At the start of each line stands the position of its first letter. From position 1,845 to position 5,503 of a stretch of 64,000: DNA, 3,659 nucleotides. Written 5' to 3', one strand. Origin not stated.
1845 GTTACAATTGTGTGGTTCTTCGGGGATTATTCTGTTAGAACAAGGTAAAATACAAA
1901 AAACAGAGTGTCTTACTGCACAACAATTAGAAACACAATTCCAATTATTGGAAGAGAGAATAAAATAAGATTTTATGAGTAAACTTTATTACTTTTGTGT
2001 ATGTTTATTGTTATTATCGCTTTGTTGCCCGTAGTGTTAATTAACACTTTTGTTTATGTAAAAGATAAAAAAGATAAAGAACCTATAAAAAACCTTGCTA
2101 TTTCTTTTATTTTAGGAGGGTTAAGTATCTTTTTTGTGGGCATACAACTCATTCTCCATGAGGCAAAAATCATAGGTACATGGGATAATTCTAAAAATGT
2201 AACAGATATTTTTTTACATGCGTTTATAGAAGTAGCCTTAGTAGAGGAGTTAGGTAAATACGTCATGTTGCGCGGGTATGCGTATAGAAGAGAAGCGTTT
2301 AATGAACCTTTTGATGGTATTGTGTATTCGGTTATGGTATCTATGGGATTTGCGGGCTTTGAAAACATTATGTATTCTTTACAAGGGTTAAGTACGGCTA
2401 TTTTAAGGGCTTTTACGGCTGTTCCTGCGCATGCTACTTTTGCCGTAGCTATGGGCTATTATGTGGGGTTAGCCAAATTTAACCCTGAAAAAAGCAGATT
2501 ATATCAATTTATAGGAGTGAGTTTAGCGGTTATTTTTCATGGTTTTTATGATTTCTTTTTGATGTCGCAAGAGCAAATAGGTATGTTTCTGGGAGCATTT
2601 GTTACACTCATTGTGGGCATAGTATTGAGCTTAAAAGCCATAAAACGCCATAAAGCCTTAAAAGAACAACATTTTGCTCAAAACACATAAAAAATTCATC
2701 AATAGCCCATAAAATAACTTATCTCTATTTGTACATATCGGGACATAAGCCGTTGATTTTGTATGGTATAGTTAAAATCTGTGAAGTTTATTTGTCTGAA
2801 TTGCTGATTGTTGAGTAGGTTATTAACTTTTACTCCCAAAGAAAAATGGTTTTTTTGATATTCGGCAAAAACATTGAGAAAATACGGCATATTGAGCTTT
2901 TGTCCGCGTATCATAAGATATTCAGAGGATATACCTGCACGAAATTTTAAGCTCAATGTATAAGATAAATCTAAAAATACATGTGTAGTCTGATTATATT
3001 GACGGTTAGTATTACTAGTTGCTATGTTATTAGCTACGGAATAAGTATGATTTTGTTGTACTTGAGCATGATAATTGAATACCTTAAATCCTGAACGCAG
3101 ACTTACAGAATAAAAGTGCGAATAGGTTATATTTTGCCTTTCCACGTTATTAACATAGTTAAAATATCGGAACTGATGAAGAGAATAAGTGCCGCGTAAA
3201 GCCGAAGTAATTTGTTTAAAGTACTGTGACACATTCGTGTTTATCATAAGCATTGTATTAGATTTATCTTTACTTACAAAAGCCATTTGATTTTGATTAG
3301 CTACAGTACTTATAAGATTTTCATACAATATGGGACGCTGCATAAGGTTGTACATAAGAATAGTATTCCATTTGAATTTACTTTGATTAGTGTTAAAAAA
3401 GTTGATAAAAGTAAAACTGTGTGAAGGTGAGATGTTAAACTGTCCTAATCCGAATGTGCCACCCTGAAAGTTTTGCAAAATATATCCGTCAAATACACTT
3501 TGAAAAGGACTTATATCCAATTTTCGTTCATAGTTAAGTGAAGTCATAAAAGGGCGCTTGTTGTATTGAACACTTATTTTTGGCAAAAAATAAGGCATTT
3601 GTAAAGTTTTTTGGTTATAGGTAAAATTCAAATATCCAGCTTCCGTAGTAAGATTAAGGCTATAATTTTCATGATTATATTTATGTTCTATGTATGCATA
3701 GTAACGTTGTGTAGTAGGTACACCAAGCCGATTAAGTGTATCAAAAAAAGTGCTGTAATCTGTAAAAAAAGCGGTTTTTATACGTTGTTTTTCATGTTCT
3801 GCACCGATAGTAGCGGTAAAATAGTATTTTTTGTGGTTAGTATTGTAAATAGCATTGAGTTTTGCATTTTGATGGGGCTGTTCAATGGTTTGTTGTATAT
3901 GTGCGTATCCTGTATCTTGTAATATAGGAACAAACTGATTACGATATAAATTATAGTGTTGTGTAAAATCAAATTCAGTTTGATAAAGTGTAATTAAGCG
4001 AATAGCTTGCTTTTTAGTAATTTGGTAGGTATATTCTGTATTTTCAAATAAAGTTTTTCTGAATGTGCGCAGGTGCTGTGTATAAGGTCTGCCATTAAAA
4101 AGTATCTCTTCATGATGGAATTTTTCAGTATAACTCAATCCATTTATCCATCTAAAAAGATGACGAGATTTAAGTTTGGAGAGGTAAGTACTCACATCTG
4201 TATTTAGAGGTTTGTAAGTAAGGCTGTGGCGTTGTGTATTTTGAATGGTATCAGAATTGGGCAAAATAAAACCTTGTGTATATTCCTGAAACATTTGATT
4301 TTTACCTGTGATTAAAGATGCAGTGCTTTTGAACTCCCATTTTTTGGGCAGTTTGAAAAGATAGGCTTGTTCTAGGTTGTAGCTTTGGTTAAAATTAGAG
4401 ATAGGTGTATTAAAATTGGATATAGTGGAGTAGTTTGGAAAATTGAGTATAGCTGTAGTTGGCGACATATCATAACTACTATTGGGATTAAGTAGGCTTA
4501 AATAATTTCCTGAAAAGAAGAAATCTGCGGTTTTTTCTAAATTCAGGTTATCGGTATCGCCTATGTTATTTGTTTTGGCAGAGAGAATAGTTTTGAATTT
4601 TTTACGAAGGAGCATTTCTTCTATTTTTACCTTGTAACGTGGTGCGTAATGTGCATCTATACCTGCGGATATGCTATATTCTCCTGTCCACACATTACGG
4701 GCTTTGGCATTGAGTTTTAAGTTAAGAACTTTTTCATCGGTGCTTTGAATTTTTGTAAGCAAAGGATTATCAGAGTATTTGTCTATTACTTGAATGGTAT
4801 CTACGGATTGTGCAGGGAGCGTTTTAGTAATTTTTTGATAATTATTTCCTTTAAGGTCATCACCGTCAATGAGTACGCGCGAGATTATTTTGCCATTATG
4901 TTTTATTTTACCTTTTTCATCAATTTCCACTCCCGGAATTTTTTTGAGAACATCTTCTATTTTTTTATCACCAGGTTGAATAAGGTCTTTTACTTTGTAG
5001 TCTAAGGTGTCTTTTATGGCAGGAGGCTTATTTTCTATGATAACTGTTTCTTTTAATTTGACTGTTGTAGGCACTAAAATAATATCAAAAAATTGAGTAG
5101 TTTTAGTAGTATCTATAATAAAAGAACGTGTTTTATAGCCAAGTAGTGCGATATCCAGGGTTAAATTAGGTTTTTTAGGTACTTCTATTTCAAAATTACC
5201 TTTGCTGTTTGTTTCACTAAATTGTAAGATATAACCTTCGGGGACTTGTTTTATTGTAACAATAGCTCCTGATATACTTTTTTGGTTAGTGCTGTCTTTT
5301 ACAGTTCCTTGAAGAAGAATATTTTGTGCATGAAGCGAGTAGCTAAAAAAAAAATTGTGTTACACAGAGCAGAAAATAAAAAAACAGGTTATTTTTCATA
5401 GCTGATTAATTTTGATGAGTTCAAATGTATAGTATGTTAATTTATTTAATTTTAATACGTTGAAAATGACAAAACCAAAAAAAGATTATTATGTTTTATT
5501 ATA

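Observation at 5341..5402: TonB-receptor-like OMP gene split between signal peptide and mature protein by an A10/T10 homopolymer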

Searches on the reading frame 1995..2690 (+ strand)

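Call 7: search_protein_families(library=pfam, proteins=[window:1995-2690:+], max_evalue=0.01)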
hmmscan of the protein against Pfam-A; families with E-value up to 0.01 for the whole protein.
window:1995-2690:+ (231 aa): 1 family
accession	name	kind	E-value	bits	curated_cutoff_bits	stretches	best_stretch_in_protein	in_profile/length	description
PF13367.11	PrsW-protease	-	1.5e-36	126.3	23.5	1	29-206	1-191/196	PrsW family intramembrane metalloprotease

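Call 8: search_protein_families(library=ncbifam, proteins=[window:1995-2690:+], max_evalue=0.01)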
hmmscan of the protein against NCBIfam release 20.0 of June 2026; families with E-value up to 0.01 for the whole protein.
window:1995-2690:+ (231 aa): 1 family
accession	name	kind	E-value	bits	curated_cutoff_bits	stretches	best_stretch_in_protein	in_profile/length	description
NF033739.1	intramemb_PrsW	equivalog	6.6e-42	143.6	225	1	4-207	2-200/210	glutamic-type intramembrane protease PrsW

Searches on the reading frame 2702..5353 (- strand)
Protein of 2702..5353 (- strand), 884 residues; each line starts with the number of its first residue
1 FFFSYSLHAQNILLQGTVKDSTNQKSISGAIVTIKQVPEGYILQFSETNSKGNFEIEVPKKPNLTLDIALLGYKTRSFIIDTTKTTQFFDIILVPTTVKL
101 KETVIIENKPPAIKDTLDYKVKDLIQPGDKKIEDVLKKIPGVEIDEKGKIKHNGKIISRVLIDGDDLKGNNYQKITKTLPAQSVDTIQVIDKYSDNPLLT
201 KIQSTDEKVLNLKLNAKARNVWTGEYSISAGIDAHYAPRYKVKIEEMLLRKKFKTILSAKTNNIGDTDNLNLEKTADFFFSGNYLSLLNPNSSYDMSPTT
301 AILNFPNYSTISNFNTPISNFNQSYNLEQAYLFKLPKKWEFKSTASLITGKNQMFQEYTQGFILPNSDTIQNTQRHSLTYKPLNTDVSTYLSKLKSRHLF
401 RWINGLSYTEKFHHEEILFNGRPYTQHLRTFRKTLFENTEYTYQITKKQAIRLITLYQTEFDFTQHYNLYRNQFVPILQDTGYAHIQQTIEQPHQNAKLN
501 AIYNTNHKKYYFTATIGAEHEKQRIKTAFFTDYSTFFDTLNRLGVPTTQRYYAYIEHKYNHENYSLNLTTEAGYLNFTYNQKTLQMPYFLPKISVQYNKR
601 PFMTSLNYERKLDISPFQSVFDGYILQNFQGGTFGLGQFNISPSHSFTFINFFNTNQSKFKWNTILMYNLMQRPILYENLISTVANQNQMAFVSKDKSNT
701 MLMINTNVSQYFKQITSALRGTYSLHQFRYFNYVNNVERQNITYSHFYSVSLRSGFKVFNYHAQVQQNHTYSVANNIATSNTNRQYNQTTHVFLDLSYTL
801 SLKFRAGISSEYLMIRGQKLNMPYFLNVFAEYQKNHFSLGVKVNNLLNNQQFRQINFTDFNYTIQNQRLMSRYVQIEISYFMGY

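Call 46: predict_structure(alignment_id=A3)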
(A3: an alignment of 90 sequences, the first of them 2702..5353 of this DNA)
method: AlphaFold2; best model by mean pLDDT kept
length: 884 residues; sequences in the alignment: 90
mean_pLDDT: 86.6   pTM: 0.77
mean pLDDT of the five models: 86.6, 84.9, 84.3, 84.2, 83.0
residues with pLDDT >= 90: 492; 70-90: 294; 50-70: 69; < 50: 29
segments of 3 or more residues with pLDDT < 50: 1-8, 105-108, 281-283, 286-288, 290-295
pLDDT, mean of each block of 10 residues (from residue 1): 48 94 91 88 92 93 92 91 90 78 50 75 82 88 81 86 89 88 93 89 88 91 93 93 94 94 78 56 50 55 72 64 91 88 92 87 76 88 92 92 94 92 93 94 96 95 93 59 80 95 93 96 93 69 93 95 94 94 93 94 95 87 88 88 95 85 96 89 82 84 96 90 97 90 96 88 94 84 86 93 92 75 86 92 93 82 87 95 77
secondary structure, 60 per line:
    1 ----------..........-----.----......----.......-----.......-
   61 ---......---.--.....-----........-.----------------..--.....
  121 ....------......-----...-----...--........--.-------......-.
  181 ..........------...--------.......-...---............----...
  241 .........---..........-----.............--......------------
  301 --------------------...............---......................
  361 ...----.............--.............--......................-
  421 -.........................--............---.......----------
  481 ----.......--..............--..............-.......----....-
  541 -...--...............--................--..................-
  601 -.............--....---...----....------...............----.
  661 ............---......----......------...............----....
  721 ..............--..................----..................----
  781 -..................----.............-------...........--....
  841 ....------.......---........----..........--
elements in order (helices of 4 or more, strands of 3 or more residues): E11-20 E31-36 E41-47 E53-59 E64-69 E76-80 E86-93 E116-120 H121-124 H132-136 E142-144 E150-152 E155-162 H173-178 E184-190 E208-214 E222-233 E238-249 E253-262 H268-280 H283-288 E321-335 E339-363 E368-380 E383-395 E398-419 E422-446 E449-460 E464-470 E485-491 E494-507 E510-523 E525-531 H536-539 E542-544 E547-561 E564-579 E582-599 E602-614 H617-620 E624-626 E631-634 E641-655 E660-672 E676-681 E686-691 E698-712 E717-734 E737-754 E759-776 E782-799 E804-816 E824-834 E837-844 E851-857 E861-868 E873-882

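Call 48: fold_search(model_id=the predicted structure, library=pdb)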
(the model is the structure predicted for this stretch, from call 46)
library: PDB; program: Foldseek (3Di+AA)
matches with E <= 10: 922; with E <= 0.001: 230
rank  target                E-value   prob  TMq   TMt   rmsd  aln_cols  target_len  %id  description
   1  2hdi_A                1.6e-16  1.00  0.33  0.45  13.8       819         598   10  Crystal structure of the Colicin I receptor Cir from E.coli in complex with receptor binding domain of Colicin Ia. (released 2007-05-08)
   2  2hdf                  2.2e-16  1.00  0.31  0.44  16.3       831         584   10  Crystal structure of the Colicin I receptor Cir from E.coli (released 2007-05-08)
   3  9nn6_A                4.1e-15  1.00  0.35  0.46  12.3       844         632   10  E. coli Cir in Complex with the RBD of Microcin V (released 2025-09-24)
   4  3csl_A                9.6e-15  1.00  0.37  0.42  17.9       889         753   10  Structure of the Serratia marcescens hemophore receptor HasR in complex with its hemophore HasA and heme (released 2009-01-20)
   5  6z9n_C                1.9e-14  1.00  0.35  0.45  12.4       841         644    9  Copper transporter OprC (released 2021-06-30)
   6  3ddr_A                2.8e-14  1.00  0.36  0.41  13.2       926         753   10  Structure of the Serratia marcescens hemophore receptor HasR-Ile671Gly mutant in complex with its hemophore HasA and h (released 2009-01-20)
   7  9c4o                  3.0e-14  1.00  0.35  0.45  12.7       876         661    9  Cryo-EM structure of PqqU with ligand PQQ (released 2024-06-19)
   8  2o5p_B                3.0e-14  1.00  0.33  0.38  15.0       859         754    9  Crystal structure of the full length ferric pyoverdine outer membrane receptor FpvA of Pseudomonas aeruginosa in its a (released 2007-10-30)
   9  2o5p_A                3.1e-14  1.00  0.34  0.38  14.9       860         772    8  Crystal structure of the full length ferric pyoverdine outer membrane receptor FpvA of Pseudomonas aeruginosa in its a (released 2007-10-30)
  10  3v89_A                5.2e-14  1.00  0.39  0.40  15.1      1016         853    8  The crystal structure of transferrin binding protein A (TbpA) from Neisseria meningitidis serogroup B in complex with  (released 2012-02-15)
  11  6e4v                  6.0e-14  1.00  0.36  0.45  15.5       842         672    8  The Crystal Structure of FhuE from E. coli in complex with its substrate Coprogen (released 2019-04-10)
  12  5odw_A                6.3e-14  1.00  0.36  0.40  14.6       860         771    8  Structure of the FpvAI-pyocin S2 complex (released 2017-11-08)
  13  6z8y_A                6.9e-14  1.00  0.36  0.46  12.5       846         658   10  Copper transporter OprC (released 2021-06-09)
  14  6z8q_A                6.9e-14  1.00  0.37  0.47  12.2       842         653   10  Copper transporter OprC (released 2021-06-09)
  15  6z8s_A                6.9e-14  1.00  0.35  0.45  13.1       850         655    9  Copper transporter OprC (released 2021-06-09)
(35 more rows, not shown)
